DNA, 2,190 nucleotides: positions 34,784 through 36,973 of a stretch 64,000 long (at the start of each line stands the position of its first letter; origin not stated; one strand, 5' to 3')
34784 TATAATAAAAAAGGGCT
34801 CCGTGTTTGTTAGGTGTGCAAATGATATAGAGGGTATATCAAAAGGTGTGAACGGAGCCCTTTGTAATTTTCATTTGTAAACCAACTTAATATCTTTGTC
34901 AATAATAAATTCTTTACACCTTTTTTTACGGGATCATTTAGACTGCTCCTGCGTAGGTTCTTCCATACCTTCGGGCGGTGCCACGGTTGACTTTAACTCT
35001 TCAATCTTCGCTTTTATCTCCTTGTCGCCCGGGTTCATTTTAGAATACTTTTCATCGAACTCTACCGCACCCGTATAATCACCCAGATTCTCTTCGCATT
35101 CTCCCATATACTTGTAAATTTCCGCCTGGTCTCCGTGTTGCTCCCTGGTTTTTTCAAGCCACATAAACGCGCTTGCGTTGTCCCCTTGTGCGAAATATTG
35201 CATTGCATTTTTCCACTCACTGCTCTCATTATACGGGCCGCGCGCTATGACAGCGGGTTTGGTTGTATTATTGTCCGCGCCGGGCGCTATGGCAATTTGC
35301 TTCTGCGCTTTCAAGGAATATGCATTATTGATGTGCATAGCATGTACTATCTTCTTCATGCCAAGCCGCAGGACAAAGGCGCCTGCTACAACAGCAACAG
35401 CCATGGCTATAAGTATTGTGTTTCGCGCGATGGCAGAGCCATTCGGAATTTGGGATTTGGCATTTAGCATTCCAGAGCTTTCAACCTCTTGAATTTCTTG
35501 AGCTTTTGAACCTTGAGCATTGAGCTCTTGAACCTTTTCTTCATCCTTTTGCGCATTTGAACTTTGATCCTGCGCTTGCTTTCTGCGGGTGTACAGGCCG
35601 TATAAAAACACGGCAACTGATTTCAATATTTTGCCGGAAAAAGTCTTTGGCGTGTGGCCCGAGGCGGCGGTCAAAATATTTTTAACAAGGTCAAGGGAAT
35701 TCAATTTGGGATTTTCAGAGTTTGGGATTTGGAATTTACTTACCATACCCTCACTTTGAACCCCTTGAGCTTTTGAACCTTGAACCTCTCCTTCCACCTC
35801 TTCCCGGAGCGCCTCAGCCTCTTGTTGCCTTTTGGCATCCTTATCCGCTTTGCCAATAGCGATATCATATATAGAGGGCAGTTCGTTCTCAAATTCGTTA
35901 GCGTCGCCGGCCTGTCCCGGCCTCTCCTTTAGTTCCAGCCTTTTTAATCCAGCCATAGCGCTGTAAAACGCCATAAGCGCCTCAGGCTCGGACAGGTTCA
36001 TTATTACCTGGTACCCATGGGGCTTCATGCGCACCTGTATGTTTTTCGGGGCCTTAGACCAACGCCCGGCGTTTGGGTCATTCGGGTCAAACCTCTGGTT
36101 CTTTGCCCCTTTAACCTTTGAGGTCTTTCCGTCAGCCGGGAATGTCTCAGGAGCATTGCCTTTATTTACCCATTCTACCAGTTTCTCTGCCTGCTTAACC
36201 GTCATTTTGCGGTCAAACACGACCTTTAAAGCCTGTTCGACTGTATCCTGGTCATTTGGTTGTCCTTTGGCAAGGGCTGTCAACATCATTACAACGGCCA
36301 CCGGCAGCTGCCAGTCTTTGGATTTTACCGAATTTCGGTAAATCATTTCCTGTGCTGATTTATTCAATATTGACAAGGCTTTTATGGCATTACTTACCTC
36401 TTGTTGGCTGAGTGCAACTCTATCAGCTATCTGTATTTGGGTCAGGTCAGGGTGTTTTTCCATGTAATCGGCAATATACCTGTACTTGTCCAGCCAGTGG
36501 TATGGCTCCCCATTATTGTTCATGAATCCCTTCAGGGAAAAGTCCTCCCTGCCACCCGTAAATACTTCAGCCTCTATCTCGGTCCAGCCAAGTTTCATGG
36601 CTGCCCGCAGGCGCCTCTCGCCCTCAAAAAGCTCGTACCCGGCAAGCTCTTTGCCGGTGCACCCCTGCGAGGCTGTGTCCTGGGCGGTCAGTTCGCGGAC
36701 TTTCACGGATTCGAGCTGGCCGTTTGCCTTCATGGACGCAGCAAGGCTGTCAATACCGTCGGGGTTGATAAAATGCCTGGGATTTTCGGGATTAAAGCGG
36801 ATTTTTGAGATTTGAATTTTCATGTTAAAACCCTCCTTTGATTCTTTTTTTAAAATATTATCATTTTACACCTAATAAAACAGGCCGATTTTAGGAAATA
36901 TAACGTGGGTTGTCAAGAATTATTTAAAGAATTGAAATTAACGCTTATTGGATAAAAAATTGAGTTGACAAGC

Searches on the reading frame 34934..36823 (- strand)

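Call 4: search_protein_families(library=pfam, proteins=[window:34934-36823:-], max_evalue=0.01)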
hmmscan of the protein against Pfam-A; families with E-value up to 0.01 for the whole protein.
window:34934-36823:- (629 aa): 6 families
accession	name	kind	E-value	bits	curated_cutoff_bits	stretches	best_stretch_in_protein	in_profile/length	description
PF02195.25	ParB_N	-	6.1e-09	36.3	26.3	1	2-85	5-75/95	ParB N-terminal domain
PF17762.8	HTH_ParB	-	0.00025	21.6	22.6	1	124-218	18-99/102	ParB HTH domain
PF13428.12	TPR_14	-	0.00089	20.2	23.5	0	540-575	8-43/44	Tetratricopeptide repeat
PF13412.12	HTH_24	-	0.002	18.1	21.9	1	120-150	11-41/48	Winged helix-turn-helix DNA-binding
PF12802.13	MarR_2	-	0.0022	18.5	27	1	118-150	11-44/61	MarR family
PF14559.12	TPR_19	-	0.0055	17.4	25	0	544-605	2-63/68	Tetratricopeptide repeat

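Call 10: search_protein_families(library=ncbifam, proteins=[window:34934-36823:-], max_evalue=0.01)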
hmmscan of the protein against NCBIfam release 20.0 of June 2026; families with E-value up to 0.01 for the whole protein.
window:34934-36823:- (629 aa): 3 families
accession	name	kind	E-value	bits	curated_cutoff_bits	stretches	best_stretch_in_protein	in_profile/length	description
TIGR04285.1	nucleoid_noc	exception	1e-17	64.4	315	1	2-244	4-216/255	nucleoid occlusion protein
TIGR00180.1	parB_part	domain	3.7e-16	59.4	58.45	1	3-170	8-164/186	ParB/RepB/Spo0J family partition protein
TIGR03734.1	PRTRC_parB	hypoth_equivalog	0.00012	20.8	278.6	1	13-83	6-65/555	PRTRC system ParB family protein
